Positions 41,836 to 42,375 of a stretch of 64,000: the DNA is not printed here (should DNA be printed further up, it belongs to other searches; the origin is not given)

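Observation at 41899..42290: Stand-alone, strongly signalled transcription unit encoding an 80-aa acidic secreted peptide with the same DDDxSP motif and a C-terminal GCGCY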

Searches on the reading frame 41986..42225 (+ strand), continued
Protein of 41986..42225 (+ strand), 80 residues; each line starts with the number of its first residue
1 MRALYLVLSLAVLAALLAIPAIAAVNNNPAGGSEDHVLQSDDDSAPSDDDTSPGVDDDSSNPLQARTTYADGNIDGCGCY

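Call 59: find_homologous_proteins(query=P0004, max_evalue=1e-100)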
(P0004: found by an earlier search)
Query P0004 (437 aa): 913 proteins with E <= 1e-100 among 8000 candidates; the best 120 are listed.
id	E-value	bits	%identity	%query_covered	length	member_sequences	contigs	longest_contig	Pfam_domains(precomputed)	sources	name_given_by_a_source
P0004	1.6e-293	991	100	100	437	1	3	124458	PF00365.26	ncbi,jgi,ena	jgi:6-phosphofructokinase 1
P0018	1.7e-262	889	89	100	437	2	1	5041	PF00365.26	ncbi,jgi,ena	-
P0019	1.7e-246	836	86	95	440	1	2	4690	PF00365.26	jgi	jgi:6-phosphofructokinase 1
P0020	6.0e-246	835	86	95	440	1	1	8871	PF00365.26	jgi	jgi:6-phosphofructokinase 1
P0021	1.6e-242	823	85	96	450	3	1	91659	PF00365.26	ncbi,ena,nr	ncbi:MAG: 6-phosphofructokinase [Myxococcales bacterium]|nr:6-phosphofructokinase [Myxococcales bact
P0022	5.4e-236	802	82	95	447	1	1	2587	PF00365.26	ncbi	-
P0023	6.2e-235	798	81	98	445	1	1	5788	PF00365.26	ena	-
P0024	2.2e-232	790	81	95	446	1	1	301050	PF00365.26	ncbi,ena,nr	ncbi:MAG: 6-phosphofructokinase [Candidatus Lernaella stagnicola]|nr:6-phosphofructokinase [Candidat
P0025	3.9e-232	789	83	95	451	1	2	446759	PF00365.26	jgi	jgi:ATP-dependent phosphofructokinase / diphosphate-dependent phosphofructokinase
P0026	6.1e-229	779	79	99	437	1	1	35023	PF00365.26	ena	-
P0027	1.1e-226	771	80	95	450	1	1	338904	PF00365.26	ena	-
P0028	3.9e-226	769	80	95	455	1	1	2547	PF00365.26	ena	-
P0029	6.9e-226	769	75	100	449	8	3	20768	PF00365.26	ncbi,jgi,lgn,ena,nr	ncbi:MAG TPA: 6-phosphofructokinase [bacterium]|nr:6-phosphofructokinase [bacterium]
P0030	1.4e-225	768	77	98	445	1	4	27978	PF00365.26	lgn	-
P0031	4.2e-225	766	79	95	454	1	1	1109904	PF00365.26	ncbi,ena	-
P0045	4.1e-212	723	73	100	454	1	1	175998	PF00365.26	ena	-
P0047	4.1e-186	637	68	92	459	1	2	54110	PF00365.26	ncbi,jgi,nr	ncbi:MAG: 6-phosphofructokinase [Myxococcales bacterium]|nr:MAG: 6-phosphofructokinase [Myxococcales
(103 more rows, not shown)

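Call 60: find_encoding_contigs(protein=P0021, flank=4000, max_places=2)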
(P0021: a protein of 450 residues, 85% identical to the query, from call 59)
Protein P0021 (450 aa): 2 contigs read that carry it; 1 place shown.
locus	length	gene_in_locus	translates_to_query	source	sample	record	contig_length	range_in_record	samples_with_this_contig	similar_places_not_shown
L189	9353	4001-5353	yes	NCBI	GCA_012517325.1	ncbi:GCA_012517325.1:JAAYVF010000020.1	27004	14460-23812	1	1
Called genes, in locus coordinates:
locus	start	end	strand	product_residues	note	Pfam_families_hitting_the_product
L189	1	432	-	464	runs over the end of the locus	PF00561:Abhydrolase_1, PF01674:Lipase_2, PF12697:Abhydrolase_6 (weak), PF18067:Lipase_C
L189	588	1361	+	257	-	-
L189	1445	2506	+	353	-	PF01073:3Beta_HSD, PF01370:Epimerase, PF04321:RmlD_sub_bind (weak), PF07993:NAD_binding_4 (faint), PF16363:GDP_Man_Dehyd, PF01370:Epimerase, PF16363:GDP_Man_Dehyd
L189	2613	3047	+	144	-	PF00383:dCMP_cyt_deam_1, PF14437:MafB19-deam, PF14439:Bd3614-deam (weak)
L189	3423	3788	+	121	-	-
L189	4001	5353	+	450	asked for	PF00365:PFK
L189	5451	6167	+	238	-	PF01738:DLH, PF12146:Hydrolase_4 (faint), PF00326:Peptidase_S9 (faint), PF07859:Abhydrolase_3 (faint)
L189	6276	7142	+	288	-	PF12686:DUF3800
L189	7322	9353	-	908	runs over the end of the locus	PF01841:Transglut_core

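Call 61: find_encoding_contigs(protein=P0024, flank=4000, max_places=2)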
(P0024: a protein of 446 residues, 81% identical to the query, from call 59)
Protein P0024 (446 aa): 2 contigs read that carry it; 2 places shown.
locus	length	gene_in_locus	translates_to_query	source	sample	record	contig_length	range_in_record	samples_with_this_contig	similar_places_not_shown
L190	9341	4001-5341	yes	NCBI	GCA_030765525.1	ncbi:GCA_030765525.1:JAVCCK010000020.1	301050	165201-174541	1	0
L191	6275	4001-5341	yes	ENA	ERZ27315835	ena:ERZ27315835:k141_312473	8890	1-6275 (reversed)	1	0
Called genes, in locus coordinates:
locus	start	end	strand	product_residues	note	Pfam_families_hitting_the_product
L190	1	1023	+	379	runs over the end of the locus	-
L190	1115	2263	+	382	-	-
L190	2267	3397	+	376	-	-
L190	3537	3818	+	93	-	-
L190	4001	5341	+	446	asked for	PF00365:PFK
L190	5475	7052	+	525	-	-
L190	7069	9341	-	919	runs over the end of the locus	PF01841:Transglut_core (weak)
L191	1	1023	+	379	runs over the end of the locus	-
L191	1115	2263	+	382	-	-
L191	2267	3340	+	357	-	-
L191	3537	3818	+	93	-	-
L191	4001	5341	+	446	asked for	PF00365:PFK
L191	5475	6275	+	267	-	?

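Call 62: find_encoding_contigs(protein=P0025, flank=4000, max_places=2)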
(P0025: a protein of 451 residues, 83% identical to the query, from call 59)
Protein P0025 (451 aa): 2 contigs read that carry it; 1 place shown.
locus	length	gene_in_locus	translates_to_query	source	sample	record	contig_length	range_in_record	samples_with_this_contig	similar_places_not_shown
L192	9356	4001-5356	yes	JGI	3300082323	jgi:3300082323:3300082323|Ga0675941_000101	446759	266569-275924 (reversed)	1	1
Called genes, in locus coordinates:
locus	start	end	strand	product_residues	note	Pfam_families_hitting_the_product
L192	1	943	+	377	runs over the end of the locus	-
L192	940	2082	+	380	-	-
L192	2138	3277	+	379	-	-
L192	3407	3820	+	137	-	-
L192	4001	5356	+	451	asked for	PF00365:PFK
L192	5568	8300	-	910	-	PF01841:Transglut_core (weak)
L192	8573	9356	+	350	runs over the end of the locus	PF13439:Glyco_transf_4, PF13579:Glyco_trans_4_4, PF00534:Glycos_transf_1, PF13692:Glyco_trans_1_4, PF13524:Glyco_trans_1_2 (weak)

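Call 64: find_encoding_contigs(protein=P0031, flank=4000, max_places=1)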
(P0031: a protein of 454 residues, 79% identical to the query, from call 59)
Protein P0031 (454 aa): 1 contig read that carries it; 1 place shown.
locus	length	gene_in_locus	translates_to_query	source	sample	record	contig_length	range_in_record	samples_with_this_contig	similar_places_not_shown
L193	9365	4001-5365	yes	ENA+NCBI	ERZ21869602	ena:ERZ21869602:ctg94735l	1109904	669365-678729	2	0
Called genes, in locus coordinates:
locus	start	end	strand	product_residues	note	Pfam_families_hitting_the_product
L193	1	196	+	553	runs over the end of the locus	PF02743:dCache_1, PF02518:HATPase_c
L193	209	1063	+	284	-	PF00072:Response_reg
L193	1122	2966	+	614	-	PF00939:Na_sulph_symp, PF03600:CitMHS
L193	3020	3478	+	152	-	PF00072:Response_reg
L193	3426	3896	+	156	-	PF00571:CBS (weak)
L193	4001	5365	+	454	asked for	PF00365:PFK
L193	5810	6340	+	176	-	PF01257:2Fe-2S_thioredx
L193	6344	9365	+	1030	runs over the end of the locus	PF01257:2Fe-2S_thioredx, PF01512:Complex1_51K, PF01266:DAO (faint), PF03486:HI0933_like (faint), PF10589:NADH_4Fe-4S, PF14691:Fer4_20, PF07992:Pyr_redox_2, PF13450:NAD_binding_8, +6 more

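Call 65: find_encoding_contigs(protein=P0026, flank=4000, max_places=1)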
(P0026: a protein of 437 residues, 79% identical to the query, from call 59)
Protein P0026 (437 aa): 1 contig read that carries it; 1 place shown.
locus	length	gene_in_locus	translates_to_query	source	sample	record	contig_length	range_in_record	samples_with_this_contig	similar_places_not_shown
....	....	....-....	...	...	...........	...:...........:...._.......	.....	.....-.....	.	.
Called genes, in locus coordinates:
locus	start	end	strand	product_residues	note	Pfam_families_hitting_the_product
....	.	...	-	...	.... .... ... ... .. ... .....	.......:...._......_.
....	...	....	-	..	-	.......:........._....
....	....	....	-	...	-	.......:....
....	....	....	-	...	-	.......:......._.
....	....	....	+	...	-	-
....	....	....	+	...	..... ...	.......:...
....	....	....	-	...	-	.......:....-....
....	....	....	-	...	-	-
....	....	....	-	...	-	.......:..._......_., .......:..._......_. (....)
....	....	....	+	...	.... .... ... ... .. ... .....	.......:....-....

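Call 66: find_encoding_contigs(protein=P0045, flank=4000, max_places=1)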
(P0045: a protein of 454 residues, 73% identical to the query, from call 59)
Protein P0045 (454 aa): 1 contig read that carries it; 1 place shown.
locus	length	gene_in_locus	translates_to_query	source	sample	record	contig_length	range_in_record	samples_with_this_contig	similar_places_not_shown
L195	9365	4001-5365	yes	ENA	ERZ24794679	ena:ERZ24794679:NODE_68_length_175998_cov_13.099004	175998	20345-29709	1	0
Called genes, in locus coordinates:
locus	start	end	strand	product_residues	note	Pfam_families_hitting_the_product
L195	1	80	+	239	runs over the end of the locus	-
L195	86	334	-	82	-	-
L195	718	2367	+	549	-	PF00128:Alpha-amylase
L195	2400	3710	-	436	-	PF00365:PFK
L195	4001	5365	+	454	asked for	PF00365:PFK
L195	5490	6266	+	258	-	PF00378:ECH_1, PF16113:ECH_2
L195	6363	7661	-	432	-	-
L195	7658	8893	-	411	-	PF12704:MacB_PCD, PF02687:FtsX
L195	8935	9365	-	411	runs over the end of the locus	PF12704:MacB_PCD, PF02687:FtsX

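Call 67: find_encoding_contigs(protein=P0047, flank=4000, max_places=1)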
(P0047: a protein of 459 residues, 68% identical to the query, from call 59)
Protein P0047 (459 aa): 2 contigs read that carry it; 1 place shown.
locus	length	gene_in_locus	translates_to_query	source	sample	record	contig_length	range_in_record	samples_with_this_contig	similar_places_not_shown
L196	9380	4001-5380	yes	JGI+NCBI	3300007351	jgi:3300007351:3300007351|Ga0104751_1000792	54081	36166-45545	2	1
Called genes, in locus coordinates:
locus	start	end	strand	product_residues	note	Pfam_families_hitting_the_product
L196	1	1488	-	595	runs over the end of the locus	PF09826:Beta_propel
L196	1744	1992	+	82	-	-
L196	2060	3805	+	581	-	PF12450:vWF_A (weak), PF00092:VWA, PF13519:VWA_2, PF13768:VWA_3 (weak)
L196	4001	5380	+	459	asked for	PF00365:PFK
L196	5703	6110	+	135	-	PF07963:N_methyl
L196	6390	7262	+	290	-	-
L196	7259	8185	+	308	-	PF00005:ABC_tran, PF13304:AAA_21 (weak), PF13732:DrrA1-3_C (faint)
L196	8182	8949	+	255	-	PF12679:ABC2_membrane_2 (weak)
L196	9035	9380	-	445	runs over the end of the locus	PF07994:NAD_binding_5, PF01658:Inos-1-P_synth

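Call 71: predict_structure(alignment_id=A5)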
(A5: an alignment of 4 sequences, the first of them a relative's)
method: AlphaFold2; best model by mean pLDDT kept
length: 80 residues; sequences in the alignment: 4
mean_pLDDT: 56.2   pTM: 0.19
mean pLDDT of the five models: 56.2, 55.6, 54.6, 53.8, 51.9
residues with pLDDT >= 90: 0; 70-90: 14; 50-70: 39; < 50: 27
segments of 3 or more residues with pLDDT < 50: 31-33, 35-41, 64-66, 72-74, 78-80
pLDDT, mean of each block of 10 residues (from residue 1): 76 68 51 48 56 52 50 48
secondary structure, 60 per line:
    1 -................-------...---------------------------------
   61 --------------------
elements in order: H2-17

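Call 72: search_protein_families(library=pfam, proteins=[L192:5571-8300:-], max_evalue=0.001)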
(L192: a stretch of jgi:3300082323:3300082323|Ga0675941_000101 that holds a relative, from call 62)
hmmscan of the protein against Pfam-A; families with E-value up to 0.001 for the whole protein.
L192:5571-8300:- (910 aa): 2 families
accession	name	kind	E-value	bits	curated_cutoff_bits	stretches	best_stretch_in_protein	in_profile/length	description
PF01841.26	Transglut_core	-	1.8e-06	28.7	23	1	518-603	17-106/108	Transglutaminase-like superfamily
PF02369.22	Big_1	-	0.00081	19.9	34.9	0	654-704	18-66/93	Bacterial Ig-like domain (group 1)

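Call 77: search_solved_structures(query=L192:5571-8300:-, max_evalue=1)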
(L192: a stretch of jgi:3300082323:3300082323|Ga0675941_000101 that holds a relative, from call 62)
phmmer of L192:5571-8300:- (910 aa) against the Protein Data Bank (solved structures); distinct sequences matched with E-value up to 1: 0.

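Call 81: find_related_loci(query=A7, collection=viral_contigs, flank=3000)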
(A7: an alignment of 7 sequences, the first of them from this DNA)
Query A7 (80 aa) in viral_contigs; peptide patterns used: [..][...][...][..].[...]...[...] (x = any residue, [..] = any of these).
52 stretches matched a pattern, but none encodes a relative of the query by tblastn (E <= 1e-3).
